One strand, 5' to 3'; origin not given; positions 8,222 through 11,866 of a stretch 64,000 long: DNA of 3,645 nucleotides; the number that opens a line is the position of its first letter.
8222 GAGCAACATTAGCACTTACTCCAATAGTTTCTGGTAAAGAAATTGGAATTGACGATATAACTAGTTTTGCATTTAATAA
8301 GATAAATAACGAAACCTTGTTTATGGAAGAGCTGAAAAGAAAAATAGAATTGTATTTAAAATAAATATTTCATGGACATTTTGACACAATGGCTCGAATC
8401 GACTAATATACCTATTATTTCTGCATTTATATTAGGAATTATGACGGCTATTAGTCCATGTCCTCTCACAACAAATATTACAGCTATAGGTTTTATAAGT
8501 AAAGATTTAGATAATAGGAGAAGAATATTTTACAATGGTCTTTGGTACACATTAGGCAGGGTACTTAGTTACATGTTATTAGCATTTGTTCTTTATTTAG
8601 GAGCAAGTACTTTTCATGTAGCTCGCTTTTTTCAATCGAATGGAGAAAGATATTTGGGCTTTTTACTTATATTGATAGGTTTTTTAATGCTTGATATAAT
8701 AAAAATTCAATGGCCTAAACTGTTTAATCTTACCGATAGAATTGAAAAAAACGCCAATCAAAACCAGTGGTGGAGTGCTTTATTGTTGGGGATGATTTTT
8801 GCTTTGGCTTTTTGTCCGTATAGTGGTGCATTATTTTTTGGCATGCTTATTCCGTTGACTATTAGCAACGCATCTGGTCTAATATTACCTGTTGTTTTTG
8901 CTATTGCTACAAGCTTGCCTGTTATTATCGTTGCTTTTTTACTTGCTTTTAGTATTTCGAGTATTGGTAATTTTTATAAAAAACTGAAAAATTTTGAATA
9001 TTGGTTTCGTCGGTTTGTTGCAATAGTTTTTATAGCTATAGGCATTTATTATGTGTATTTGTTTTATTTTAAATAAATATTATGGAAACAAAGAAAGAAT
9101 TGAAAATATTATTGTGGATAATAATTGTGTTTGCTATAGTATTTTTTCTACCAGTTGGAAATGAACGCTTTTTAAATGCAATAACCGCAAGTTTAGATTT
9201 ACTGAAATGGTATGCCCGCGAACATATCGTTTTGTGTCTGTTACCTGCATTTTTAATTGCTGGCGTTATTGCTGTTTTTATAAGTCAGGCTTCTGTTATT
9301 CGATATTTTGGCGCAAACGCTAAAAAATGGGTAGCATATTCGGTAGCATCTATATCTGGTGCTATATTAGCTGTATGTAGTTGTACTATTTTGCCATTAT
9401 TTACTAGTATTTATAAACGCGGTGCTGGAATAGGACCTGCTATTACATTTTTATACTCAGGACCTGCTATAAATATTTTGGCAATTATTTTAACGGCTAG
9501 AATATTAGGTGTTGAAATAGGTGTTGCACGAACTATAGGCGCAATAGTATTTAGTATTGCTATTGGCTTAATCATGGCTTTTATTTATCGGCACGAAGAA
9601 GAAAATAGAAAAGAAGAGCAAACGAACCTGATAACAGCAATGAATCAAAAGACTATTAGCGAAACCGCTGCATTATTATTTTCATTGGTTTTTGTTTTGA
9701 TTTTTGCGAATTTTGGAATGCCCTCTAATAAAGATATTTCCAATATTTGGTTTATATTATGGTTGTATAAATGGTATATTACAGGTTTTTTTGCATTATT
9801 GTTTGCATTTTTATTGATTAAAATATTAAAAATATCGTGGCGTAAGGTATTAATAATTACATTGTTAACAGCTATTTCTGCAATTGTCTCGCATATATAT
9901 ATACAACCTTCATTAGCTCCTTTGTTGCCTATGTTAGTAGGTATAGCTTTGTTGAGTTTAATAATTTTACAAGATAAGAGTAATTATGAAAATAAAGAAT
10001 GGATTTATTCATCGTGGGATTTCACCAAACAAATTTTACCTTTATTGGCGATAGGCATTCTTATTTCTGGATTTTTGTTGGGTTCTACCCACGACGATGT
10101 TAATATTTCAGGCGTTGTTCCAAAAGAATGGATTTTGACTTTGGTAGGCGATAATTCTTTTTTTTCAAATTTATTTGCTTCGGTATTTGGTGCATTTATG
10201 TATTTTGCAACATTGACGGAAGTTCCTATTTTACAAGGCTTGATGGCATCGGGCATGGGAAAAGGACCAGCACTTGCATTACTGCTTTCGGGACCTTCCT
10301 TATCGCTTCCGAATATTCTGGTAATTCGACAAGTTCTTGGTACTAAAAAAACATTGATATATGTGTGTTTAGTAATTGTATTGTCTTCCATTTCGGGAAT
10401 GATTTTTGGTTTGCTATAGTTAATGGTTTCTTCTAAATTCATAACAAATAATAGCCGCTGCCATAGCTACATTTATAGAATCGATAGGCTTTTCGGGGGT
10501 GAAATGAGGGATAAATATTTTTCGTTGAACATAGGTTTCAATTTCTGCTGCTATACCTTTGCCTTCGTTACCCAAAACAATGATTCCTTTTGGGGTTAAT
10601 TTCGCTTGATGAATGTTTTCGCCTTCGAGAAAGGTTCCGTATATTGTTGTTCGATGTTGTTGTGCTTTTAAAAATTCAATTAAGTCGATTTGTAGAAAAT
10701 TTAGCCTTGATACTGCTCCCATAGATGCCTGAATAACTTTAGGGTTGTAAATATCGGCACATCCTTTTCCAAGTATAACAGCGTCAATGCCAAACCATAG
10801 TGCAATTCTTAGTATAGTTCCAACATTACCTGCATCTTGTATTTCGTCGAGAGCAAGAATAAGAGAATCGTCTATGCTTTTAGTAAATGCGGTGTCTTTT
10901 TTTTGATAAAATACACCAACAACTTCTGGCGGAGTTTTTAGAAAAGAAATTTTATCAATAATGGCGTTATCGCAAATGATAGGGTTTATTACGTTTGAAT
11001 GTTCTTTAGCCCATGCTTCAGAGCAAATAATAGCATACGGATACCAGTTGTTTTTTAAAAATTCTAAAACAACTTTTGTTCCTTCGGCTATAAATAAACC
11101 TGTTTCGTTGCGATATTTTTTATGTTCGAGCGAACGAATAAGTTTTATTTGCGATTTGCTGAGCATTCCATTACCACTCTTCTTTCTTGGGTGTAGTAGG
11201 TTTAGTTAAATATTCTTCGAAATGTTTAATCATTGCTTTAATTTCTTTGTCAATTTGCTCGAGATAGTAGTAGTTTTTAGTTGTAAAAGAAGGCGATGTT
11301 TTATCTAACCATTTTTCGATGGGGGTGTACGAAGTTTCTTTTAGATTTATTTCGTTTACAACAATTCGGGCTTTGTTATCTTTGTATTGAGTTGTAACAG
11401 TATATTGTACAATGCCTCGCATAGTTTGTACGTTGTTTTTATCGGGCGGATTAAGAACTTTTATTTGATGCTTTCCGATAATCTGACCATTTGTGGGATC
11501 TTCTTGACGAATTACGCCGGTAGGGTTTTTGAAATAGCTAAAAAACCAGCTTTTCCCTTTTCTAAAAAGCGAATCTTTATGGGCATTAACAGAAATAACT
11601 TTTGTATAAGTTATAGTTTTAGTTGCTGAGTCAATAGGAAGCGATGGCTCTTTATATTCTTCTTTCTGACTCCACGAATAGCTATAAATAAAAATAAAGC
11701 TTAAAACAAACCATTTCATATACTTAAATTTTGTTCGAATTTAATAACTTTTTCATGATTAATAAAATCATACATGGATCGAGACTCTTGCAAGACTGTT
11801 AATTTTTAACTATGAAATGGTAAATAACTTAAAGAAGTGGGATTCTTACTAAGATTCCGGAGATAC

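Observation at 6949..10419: Six-gene ArsR-controlled operon in which every product carries redox-type cysteines: a putative thiol relay across the membrane plus permease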

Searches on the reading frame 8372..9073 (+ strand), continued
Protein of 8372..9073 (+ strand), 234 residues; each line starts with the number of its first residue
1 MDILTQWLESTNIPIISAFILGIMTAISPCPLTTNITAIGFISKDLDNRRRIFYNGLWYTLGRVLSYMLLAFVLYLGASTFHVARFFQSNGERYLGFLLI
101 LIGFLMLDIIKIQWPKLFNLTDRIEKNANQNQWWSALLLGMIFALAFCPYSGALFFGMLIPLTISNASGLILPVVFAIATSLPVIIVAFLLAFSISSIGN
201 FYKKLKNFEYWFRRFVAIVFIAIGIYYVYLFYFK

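Call 50: get_annotated_region(hit=H19, flank=4000)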
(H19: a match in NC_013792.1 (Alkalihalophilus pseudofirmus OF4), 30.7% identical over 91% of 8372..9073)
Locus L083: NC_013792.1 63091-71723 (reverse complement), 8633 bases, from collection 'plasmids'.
description: Alkalihalophilus pseudofirmus OF4 plasmid pBpOF4-01, complete sequence
organism: Alkalihalophilus pseudofirmus OF4 (NCBI taxid 398511)
taxonomy: Bacteria; Bacillota; Bacilli; Bacillales; Bacillaceae; Alkalihalophilus; Alkalihalophilus pseudofirmus; Alkalihalophilus pseudofirmus OF4
host: -; source: -; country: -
typing (MOB-suite, as given by PLSDB): non-mobilizable; replicon rep_cluster_1106; mating-pair formation MPF_T
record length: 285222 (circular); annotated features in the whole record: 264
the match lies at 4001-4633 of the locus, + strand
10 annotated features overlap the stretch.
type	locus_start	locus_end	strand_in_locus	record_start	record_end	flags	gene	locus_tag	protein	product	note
CDS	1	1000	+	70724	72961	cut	-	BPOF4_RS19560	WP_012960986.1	spermine synthase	-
CDS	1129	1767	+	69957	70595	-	-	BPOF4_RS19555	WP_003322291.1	nitrate/sulfite reductase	-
CDS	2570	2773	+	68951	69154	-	-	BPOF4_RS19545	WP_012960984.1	hypothetical protein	-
CDS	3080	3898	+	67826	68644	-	-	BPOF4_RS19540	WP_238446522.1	cytochrome c oxidase assembly protein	-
CDS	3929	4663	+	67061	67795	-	-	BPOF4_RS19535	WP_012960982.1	sulfite exporter TauE/SafE family protein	-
CDS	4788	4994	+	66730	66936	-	-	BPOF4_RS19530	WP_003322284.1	hypothetical protein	-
CDS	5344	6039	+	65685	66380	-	-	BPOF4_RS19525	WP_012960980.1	response regulator transcription factor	GO:0000160 - phosphorelay signal transduction system [Evidence IEA]; GO:0006355 - regulation of DNA-templated ...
CDS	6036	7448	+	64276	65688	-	-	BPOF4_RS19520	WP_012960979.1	HAMP domain-containing sensor histidine kinase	GO:0007165 - signal transduction [Evidence IEA]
CDS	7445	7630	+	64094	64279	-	-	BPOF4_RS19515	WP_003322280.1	hypothetical protein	-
CDS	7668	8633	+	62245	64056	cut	-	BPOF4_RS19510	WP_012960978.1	copper resistance protein CopC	-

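Call 51: get_annotated_region(hit=H4, flank=4000)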
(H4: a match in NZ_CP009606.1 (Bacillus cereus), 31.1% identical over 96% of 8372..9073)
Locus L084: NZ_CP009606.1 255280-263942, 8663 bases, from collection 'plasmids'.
description: Bacillus cereus strain S2-8 plasmid pBFR_2, complete sequence
organism: Bacillus cereus (NCBI taxid 1396)
taxonomy: Bacteria; Bacillota; Bacilli; Bacillales; Bacillaceae; Bacillus; Bacillus cereus
host: -; source: soil; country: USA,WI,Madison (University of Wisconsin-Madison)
typing (MOB-suite, as given by PLSDB): non-mobilizable; replicon rep_cluster_125,rep_cluster_164
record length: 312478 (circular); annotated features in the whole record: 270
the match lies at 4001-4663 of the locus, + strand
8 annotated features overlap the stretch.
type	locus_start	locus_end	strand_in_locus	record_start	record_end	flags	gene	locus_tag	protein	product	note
CDS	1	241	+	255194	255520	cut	-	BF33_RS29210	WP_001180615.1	four-helix bundle copper-binding protein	-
CDS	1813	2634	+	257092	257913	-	-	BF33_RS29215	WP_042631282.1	polysaccharide deacetylase family protein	GO:0005975 - carbohydrate metabolic process [Evidence IEA]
CDS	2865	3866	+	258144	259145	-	-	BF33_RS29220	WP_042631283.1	F510_1955 family glycosylhydrolase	-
CDS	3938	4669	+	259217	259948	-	-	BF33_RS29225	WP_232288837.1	sulfite exporter TauE/SafE family protein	-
CDS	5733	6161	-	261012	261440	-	-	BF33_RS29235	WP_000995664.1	hypothetical protein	-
CDS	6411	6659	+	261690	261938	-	-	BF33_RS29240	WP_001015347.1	hypothetical protein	-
CDS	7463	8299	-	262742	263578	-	-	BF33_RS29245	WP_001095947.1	DUF2182 domain-containing protein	-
CDS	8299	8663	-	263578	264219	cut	-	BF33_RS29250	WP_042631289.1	DUF1326 domain-containing protein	-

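Call 52: get_annotated_region(hit=H26, flank=4000)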
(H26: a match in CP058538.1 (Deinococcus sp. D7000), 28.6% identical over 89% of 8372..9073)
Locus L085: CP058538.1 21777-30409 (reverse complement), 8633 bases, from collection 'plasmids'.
description: Deinococcus sp. D7000 plasmid p_4, complete sequence
organism: Deinococcus sp. D7000 (NCBI taxid 2755035)
taxonomy: Bacteria; Deinococcota; Deinococci; Deinococcales; Deinococcaceae; Deinococcus; Deinococcus sp. D7000
host: -; source: seawater; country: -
typing (MOB-suite, as given by PLSDB): non-mobilizable
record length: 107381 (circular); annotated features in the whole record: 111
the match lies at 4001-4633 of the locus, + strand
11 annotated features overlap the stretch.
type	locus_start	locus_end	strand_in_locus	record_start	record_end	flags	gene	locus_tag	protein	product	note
CDS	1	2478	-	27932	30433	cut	-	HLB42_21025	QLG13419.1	copper-translocating P-type ATPase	-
CDS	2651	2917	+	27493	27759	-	-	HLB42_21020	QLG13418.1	DUF2933 domain-containing protein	-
CDS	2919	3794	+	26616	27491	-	-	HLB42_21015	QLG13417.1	exo-alpha-sialidase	-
CDS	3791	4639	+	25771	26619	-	-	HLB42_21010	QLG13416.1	sulfite exporter TauE/SafE family protein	-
CDS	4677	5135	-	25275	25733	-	-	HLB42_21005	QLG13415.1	hypothetical protein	-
CDS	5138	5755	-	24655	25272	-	-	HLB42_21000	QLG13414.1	methyltransferase domain-containing protein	-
CDS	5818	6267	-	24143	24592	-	-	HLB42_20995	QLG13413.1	CBS domain-containing protein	-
CDS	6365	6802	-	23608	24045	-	-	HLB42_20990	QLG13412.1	hypothetical protein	-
CDS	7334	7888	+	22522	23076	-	-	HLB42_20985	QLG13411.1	DUF3105 domain-containing protein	-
CDS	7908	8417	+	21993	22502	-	-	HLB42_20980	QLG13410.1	redoxin domain-containing protein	-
CDS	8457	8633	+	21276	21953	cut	-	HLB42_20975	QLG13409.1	response regulator transcription factor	-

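Call 65: search_protein_families(library=ncbifam, proteins=[L006:9665-10693:+, L003:9419-9790:+, L011:4098-4952:+, L064:10002-10424:+, L050:11007-12050:+, L056:8715-9506:+, L038:10969-11361:+, L054:10223-10993:+, L038:10476-10955:+], max_evalue=0.00001)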
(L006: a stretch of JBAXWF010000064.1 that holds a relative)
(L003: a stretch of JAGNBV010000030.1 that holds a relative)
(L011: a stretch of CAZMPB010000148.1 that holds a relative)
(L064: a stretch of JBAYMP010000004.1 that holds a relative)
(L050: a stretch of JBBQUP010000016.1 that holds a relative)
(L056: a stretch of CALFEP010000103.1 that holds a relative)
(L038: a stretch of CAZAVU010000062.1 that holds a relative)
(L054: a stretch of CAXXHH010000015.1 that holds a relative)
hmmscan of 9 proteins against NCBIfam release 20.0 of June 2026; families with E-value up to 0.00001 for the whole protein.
L006:9665-10693:+ (343 aa): 3 families
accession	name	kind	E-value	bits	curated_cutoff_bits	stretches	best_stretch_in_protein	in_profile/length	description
NF040863.1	HgcA_corrinoid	equivalog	8.3e-131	436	275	1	17-342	1-324/325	mercury methylation corrinoid protein HgcA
NF043039.1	HgcAB_like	equivalog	3.1e-60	204.6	285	1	42-313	12-282/350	HgcAB-like fusion protein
NF003195.0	PRK04165.1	equivalog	3.2e-20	72.5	306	1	44-168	322-446/450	acetyl-CoA decarbonylase/synthase complex subunit gamma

L003:9419-9790:+ (124 aa): 0 families

L011:4098-4952:+ (285 aa): 4 families
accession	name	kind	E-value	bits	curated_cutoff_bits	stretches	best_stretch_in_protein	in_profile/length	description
NF002270.0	PRK01202.1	subfamily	3e-30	104.7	117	1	157-278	7-128/129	glycine cleavage system protein GcvH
TIGR00527.1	gcvH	equivalog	1.9e-28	99.1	115.85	1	157-278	5-127/129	glycine cleavage system protein GcvH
TIGR03077.1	not_gcvH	equivalog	3.7e-16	59.1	144.05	1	159-258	1-101/110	glycine cleavage protein H-like protein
NF045810.1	GcvH_rel_desulf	equivalog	4.5e-06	26.5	150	1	215-278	74-137/167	GcvH-related protein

L064:10002-10424:+ (141 aa): 5 families
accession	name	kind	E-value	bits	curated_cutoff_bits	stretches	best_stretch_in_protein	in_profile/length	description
TIGR02691.1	arsC_pI258_fam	equivalog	7.3e-38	129.7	174.3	1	3-131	1-128/129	arsenate reductase (thioredoxin)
NF010053.0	PRK13530.1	subfamily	5.5e-33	114.1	215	1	3-131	6-127/133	arsenate reductase (thioredoxin)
TIGR02689.1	ars_reduc_gluta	equivalog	2.3e-23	82.8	157.6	1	2-132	2-125/126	arsenate reductase, glutathione/glutaredoxin type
NF007520.0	PRK10126.1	equivalog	4.3e-09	37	243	1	2-80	4-84/147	low molecular weight protein-tyrosine-phosphatase Wzb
NF008486.0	PRK11391.1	equivalog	3.6e-06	27.5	247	1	3-79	9-87/148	phosphotyrosine-protein phosphatase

L050:11007-12050:+ (348 aa): 1 family
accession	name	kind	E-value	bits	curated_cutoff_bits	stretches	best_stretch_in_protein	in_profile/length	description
TIGR00832.1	acr3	equivalog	4e-133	443.8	282.8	1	7-338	1-327/327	ACR3 family arsenite efflux transporter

L056:8715-9506:+ (264 aa): 31 families (the best 25 are shown)
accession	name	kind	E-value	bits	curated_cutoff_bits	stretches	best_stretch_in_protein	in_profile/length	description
NF008823.0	PRK11873.1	subfamily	1.8e-97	326.1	263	1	2-263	3-268/272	arsenite methyltransferase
NF041537.1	ArsM_AhpD_UU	exception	2.9e-46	157.8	510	1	4-223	11-229/345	arsenite methyltransferase/AhpD domain selenoprotein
NF047649.1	MTase_UXPK_star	exception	1.1e-45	155.8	460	1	4-222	11-229/283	methyltransferase/UXPK-star double selenoprotein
NF041536.1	ArsM_DUF2284_UU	exception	7.8e-43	146.5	575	1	4-223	11-229/459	arsenite methyltransferase/DUF2284 domain selenoprotein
NF040538.1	methyl_ArsM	equivalog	3.5e-38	131.7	500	2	132-226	163-260/356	arsinothricin biosynthesis methyltransferase ArsM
NF040539.1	AST_met_ArsM_2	exception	3.1e-30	105.9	240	1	73-222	59-211/262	putative arsinothricin biosynthesis methyltransferase ArsM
NF038099.1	AsSugarArsM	exception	1.5e-28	99.9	400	1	53-228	41-225/321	arsenosugar biosynthesis arsenite methyltransferase ArsM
NF045667.1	MTase_DVU1556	equivalog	2.4e-26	92.5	155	1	64-219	16-163/213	DVU_1556 family methyltransferase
NF001244.0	PRK00216.1-5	equivalog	2e-17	63.3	216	1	68-177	46-156/236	bifunctional demethylmenaquinone methyltransferase/2-methoxy-6-polyprenyl-1,4-benzoquinol methylase UbiE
TIGR02072.1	BioC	equivalog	6.9e-17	62.1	184.95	1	73-179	37-137/244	malonyl-ACP O-methyltransferase BioC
NF001243.0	PRK00216.1-4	equivalog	2.5e-16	59.7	235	1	67-172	44-149/237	demethylmenaquinone methyltransferase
TIGR01934.1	MenG_MenH_UbiE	subfamily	9.1e-16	57.8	158.35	1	65-180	34-147/223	ubiquinone/menaquinone biosynthesis methyltransferase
NF001240.0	PRK00216.1-1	equivalog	9.1e-15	54.4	378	1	64-174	57-168/251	bifunctional demethylmenaquinone methyltransferase/2-methoxy-6-polyprenyl-1,4-benzoquinol methylase UbiE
TIGR02752.1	MenG_heptapren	equivalog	3.5e-14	52.9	419.85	1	68-173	43-148/231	demethylmenaquinone methyltransferase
NF001242.0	PRK00216.1-3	equivalog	2.6e-13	50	351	1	70-174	70-175/258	bifunctional demethylmenaquinone methyltransferase/2-methoxy-6-polyprenyl-1,4-benzoquinol methylase UbiE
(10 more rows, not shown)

L038:10969-11361:+ (131 aa): 8 families
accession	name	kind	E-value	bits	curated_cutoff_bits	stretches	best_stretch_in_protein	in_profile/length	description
NF045521.1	rhoda_near_glyco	subfamily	5.4e-19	68.4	145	1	6-116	6-113/144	rhodanese homology domain-containing protein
NF006444.0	PRK08762.1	equivalog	2.4e-13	49.5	449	1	15-122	12-118/387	molybdopterin-synthase adenylyltransferase MoeB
NF005902.0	PRK07878.1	equivalog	9.1e-13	47.8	647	1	19-112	288-382/392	adenylyltransferase/sulfurtransferase MoeZ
NF041203.1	rhodanese_LYCAU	equivalog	1.5e-12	47.3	115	1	14-121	17-126/126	rhodanese-related (seleno)protein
NF001133.1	PRK00142.1-1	equivalog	7.5e-11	42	170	1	15-111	103-203/229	oxygen-dependent tRNA uridine(34) hydroxylase TrhO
NF001195.0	PRK00162.1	equivalog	6.1e-10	39.4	102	1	17-114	4-99/108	thiosulfate sulfurtransferase GlpE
NF005646.0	PRK07411.1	equivalog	2.8e-06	26.7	633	1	25-112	292-380/390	molybdopterin-synthase adenylyltransferase MoeB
TIGR04271.1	ThiI_C_thiazole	equivalog_domain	6.3e-06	26.2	70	1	23-102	17-97/101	thiazole biosynthesis protein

L054:10223-10993:+ (257 aa): 6 families
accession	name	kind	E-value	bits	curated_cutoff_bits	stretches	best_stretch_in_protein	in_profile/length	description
TIGR00112.1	proC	equivalog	4.5e-27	95.3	196.75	1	6-227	1-226/263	pyrroline-5-carboxylate reductase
NF005384.0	PRK06928.1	exception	2e-13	50.5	301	1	5-247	3-248/277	pyrroline-5-carboxylate reductase ProG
NF005813.0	PRK07679.1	exception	2.2e-13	50.2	404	1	2-221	2-225/279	pyrroline-5-carboxylate reductase ProI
NF005814.0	PRK07680.1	equivalog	8.8e-13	48.1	278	1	6-180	3-179/275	late competence protein ComER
NF005063.0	PRK06476.1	equivalog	1.3e-10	41.3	254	1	5-198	2-189/258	pyrroline-5-carboxylate reductase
NF008839.0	PRK11880.2-4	equivalog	7.8e-09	35.3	288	1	66-212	61-202/252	pyrroline-5-carboxylate reductase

L038:10476-10955:+ (160 aa): 2 families
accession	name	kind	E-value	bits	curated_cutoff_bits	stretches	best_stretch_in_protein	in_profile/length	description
TIGR01068.1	thioredoxin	equivalog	4.8e-11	42.7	96.8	1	73-155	19-98/101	thioredoxin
NF045694.1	seleno_TsoB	exception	4.8e-06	24.9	805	1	29-155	434-569/572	rhodanese/DsbD fusion-like selenoprotein TsoB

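Call 69: search_solved_structures(query=A1, max_evalue=10, show_alignments=3)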
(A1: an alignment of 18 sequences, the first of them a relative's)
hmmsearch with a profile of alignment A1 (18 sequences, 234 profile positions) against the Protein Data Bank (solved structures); distinct sequences matched with E-value up to 10: 0.

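Call 70: search_protein_families(library=pfam, alignment_id=A1, max_evalue=0.01)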
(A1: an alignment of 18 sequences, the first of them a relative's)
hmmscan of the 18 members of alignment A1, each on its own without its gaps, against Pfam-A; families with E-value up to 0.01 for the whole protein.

A. member 1, P0001 (234 aa): 2 families
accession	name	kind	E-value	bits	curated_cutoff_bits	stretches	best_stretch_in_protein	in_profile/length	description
PF13386.12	DsbD_2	-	4.5e-22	79.3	24.9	1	18-226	2-199/199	Cytochrome C biogenesis protein transmembrane region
PF11139.14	SfLAP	-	0.00078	19.4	35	1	21-228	4-208/213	Sap, sulfolipid-1-addressing protein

B. families by the number of members that match (of 18 scanned): 5 families
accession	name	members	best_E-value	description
PF13386.12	DsbD_2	18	1.5e-24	Cytochrome C biogenesis protein transmembrane region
PF11139.14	SfLAP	16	1.7e-05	Sap, sulfolipid-1-addressing protein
PF02683.22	DsbD_TM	12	1.6e-14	Cytochrome C biogenesis protein transmembrane domain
PF03596.19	Cad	6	4.2e-06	Cadmium resistance transporter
PF03824.22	NicO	6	5.9e-05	High-affinity nickel-transport protein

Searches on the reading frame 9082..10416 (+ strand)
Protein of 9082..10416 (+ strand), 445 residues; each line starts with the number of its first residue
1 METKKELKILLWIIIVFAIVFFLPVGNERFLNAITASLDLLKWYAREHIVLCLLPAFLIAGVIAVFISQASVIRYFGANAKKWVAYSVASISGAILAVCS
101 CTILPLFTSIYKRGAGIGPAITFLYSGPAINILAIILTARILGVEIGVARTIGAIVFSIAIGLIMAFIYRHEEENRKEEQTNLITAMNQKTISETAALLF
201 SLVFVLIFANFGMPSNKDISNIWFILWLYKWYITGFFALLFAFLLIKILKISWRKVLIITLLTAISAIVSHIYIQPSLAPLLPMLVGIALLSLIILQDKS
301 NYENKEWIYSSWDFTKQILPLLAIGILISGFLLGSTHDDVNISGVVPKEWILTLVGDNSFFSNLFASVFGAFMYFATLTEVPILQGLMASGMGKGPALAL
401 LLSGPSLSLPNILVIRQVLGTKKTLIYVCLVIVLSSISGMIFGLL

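Call 3: search_protein_families(library=pfam, proteins=[window:9082-10416:+], max_evalue=0.01)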
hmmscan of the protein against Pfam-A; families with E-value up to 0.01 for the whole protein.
window:9082-10416:+ (445 aa): 1 family
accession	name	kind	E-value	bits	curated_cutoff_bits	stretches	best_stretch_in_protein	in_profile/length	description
PF03773.19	ArsP_1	-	2.6e-70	237.3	32.3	1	41-443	8-293/294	Predicted permease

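Call 4: search_protein_families(library=ncbifam, proteins=[window:9082-10416:+], max_evalue=0.01)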
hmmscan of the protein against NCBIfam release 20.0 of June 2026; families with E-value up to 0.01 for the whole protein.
window:9082-10416:+ (445 aa): 2 families
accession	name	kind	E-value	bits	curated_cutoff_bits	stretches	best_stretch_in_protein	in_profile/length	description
NF033936.1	CuZnOut_SO0444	equivalog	1.2e-33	116.8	300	1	53-442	12-309/351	SO_0444 family Cu/Zn efflux transporter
NF040736.1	efflux_SaoE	equivalog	8.8e-33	114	325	2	53-193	22-160/352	efflux transporter SaoE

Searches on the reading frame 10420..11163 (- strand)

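Call 78: search_protein_families(library=pfam, proteins=[window:10420-11163:-], max_evalue=0.0001)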
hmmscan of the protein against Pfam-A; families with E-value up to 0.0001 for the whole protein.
window:10420-11163:- (247 aa): 2 families
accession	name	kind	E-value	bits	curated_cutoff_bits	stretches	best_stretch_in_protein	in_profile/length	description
PF00588.24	SpoU_methylase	-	7.6e-33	114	29.7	1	101-241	2-142/142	SpoU rRNA Methylase family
PF22435.1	MRM3-like_sub_bind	-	2.3e-16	60.4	27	1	4-83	2-84/84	MRM3-like substrate binding domain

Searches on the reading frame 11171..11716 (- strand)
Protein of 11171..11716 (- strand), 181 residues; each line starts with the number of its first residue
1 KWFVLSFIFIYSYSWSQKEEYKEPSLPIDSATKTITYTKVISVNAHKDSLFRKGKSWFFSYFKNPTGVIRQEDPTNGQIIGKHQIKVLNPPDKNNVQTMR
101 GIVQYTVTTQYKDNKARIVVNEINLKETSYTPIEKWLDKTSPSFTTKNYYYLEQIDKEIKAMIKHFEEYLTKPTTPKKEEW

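Call 78: search_protein_families(library=pfam, proteins=[window:11171-11716:-], max_evalue=0.0001)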
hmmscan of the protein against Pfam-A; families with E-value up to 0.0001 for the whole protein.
window:11171-11716:- (181 aa): 1 family
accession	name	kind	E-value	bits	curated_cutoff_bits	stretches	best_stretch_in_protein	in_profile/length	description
PF14730.11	DUF4468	-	2.7e-08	34.5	22.6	1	37-124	1-89/92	Domain of unknown function (DUF4468) with TBP-like fold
